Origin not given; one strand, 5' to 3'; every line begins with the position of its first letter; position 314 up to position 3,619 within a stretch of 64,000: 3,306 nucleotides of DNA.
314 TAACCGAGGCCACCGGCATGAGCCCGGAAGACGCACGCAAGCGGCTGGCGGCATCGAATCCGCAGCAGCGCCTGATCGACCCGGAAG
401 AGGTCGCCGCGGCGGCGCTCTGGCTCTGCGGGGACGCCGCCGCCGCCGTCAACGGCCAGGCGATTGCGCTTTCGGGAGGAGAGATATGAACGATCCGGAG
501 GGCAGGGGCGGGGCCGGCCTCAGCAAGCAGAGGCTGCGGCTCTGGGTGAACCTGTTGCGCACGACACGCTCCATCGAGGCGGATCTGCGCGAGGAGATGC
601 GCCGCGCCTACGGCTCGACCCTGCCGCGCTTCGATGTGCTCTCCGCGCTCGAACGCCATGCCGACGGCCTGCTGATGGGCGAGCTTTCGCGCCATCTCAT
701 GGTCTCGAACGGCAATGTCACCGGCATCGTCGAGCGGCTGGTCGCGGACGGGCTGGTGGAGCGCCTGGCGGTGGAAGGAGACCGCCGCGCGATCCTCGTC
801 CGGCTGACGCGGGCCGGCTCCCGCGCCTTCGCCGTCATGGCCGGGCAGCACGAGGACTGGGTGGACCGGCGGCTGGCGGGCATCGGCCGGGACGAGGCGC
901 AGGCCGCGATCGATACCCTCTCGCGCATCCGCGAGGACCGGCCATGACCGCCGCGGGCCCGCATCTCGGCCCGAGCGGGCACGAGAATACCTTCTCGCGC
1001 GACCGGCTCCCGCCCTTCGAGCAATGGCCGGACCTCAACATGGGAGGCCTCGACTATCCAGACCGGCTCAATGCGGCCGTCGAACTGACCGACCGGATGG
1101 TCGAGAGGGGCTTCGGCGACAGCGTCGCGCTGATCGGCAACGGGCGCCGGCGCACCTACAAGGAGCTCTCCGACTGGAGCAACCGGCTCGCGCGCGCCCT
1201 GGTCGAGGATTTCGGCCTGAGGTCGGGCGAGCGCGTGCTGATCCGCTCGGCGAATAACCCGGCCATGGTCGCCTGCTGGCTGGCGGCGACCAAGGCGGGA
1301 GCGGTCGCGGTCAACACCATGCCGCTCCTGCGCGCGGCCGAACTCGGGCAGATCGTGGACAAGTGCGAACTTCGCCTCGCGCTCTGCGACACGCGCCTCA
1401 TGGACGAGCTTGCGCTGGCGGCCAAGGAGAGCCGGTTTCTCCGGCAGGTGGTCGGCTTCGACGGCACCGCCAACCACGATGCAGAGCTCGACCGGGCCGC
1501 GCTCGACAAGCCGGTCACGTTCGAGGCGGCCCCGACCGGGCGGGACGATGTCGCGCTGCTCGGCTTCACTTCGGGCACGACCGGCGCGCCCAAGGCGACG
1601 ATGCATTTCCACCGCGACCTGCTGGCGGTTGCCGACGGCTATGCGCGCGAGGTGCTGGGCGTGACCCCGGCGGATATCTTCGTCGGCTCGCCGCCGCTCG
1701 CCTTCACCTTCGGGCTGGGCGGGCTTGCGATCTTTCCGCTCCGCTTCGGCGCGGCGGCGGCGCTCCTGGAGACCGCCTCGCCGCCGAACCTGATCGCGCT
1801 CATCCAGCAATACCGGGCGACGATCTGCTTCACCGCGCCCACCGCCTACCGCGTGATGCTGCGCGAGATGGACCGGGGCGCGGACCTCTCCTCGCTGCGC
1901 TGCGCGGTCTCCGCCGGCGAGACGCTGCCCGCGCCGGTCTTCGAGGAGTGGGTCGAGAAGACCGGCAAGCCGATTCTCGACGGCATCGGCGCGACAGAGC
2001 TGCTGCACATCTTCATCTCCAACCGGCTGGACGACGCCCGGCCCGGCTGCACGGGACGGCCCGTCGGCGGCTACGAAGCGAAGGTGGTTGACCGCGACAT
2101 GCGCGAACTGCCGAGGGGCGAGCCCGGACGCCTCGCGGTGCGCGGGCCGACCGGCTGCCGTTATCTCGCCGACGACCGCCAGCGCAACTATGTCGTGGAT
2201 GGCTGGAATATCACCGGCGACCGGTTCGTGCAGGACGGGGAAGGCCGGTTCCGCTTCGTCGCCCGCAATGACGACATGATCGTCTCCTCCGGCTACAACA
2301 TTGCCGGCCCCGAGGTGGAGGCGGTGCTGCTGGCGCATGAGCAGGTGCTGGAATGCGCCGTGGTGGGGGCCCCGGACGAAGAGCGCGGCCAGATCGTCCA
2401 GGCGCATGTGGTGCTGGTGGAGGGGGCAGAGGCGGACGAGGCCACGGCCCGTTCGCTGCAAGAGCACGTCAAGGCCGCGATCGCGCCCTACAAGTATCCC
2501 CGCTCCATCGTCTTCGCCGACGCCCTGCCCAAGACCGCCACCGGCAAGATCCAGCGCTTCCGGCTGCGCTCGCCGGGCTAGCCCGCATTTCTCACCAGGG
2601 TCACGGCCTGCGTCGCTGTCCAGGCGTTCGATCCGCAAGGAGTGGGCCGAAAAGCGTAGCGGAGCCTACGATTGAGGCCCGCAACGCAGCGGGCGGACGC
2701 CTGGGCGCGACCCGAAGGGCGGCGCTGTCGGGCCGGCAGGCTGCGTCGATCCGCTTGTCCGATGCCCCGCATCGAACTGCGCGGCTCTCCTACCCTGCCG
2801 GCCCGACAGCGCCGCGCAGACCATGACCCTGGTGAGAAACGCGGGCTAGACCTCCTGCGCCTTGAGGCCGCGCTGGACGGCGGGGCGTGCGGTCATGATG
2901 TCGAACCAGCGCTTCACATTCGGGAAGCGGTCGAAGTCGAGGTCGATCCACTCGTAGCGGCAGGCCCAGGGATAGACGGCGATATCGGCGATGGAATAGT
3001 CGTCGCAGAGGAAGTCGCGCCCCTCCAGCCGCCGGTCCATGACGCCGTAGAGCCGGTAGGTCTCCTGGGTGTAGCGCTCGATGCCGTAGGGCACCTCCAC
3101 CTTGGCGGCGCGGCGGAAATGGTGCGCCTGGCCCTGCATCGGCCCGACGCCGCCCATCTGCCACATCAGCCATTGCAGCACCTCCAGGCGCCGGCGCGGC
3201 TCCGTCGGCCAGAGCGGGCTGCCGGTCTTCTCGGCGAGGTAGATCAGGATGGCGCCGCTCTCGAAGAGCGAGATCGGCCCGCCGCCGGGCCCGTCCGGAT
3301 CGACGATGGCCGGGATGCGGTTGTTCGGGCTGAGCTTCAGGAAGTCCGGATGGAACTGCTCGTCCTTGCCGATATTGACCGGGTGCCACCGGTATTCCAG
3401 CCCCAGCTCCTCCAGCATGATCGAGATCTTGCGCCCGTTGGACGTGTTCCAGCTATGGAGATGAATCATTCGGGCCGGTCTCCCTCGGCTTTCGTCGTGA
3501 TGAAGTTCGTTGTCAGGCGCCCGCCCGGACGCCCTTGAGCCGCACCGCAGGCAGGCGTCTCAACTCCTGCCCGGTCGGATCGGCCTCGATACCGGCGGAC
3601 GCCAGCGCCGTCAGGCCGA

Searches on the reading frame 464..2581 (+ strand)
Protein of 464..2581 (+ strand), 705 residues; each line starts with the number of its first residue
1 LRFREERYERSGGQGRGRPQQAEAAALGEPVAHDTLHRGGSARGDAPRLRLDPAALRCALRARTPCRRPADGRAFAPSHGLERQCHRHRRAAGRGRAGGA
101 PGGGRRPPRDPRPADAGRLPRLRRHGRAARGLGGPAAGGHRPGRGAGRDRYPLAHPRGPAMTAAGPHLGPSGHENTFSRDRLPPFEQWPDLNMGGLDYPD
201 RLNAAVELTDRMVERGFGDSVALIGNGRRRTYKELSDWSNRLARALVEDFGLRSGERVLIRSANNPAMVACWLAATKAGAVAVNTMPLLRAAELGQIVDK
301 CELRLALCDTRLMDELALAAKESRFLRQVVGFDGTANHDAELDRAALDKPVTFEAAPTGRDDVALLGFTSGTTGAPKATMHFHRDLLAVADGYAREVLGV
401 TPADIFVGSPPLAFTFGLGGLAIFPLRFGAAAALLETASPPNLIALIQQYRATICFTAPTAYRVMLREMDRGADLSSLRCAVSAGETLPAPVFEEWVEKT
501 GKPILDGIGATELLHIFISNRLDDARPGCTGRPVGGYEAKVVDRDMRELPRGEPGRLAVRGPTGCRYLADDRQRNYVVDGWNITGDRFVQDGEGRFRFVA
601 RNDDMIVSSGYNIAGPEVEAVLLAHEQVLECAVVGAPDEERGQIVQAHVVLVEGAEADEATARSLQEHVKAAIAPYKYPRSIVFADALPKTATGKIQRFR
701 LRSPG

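Call 57: search_protein_families(library=pfam, proteins=[window:464-2581:+], max_evalue=0.01)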
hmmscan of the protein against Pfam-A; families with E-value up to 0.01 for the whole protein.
window:464-2581:+ (705 aa): 2 families
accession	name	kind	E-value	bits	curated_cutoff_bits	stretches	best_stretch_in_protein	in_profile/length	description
PF00501.34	AMP-binding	-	7.1e-74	249.3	29.9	1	216-563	7-378/384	AMP-binding enzyme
PF13193.12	AMP-binding_C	-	1.6e-22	80.6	24.5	1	617-695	1-76/76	AMP-binding enzyme C-terminal domain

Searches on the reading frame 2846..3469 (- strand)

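Call 57: search_protein_families(library=pfam, proteins=[window:2846-3469:-], max_evalue=0.01)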
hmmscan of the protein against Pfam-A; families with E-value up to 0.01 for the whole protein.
window:2846-3469:- (207 aa): 5 families
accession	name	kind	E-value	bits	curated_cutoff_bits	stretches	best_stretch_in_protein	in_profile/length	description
PF13409.12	GST_N_2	-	3.5e-13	50.4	25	1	12-80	5-69/70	Glutathione S-transferase, N-terminal domain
PF02798.26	GST_N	-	1e-11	45.4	20.9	1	7-80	9-76/76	Glutathione S-transferase, N-terminal domain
PF13417.12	GST_N_3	-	1.4e-10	41.8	22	1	4-83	1-72/75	Glutathione S-transferase, N-terminal domain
PF00043.30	GST_C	-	1.1e-08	35.6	20.7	1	135-196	29-93/93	Glutathione S-transferase, C-terminal domain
PF13410.11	GST_C_2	-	2.5e-06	27.9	24.9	1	130-190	4-68/69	Glutathione S-transferase, C-terminal domain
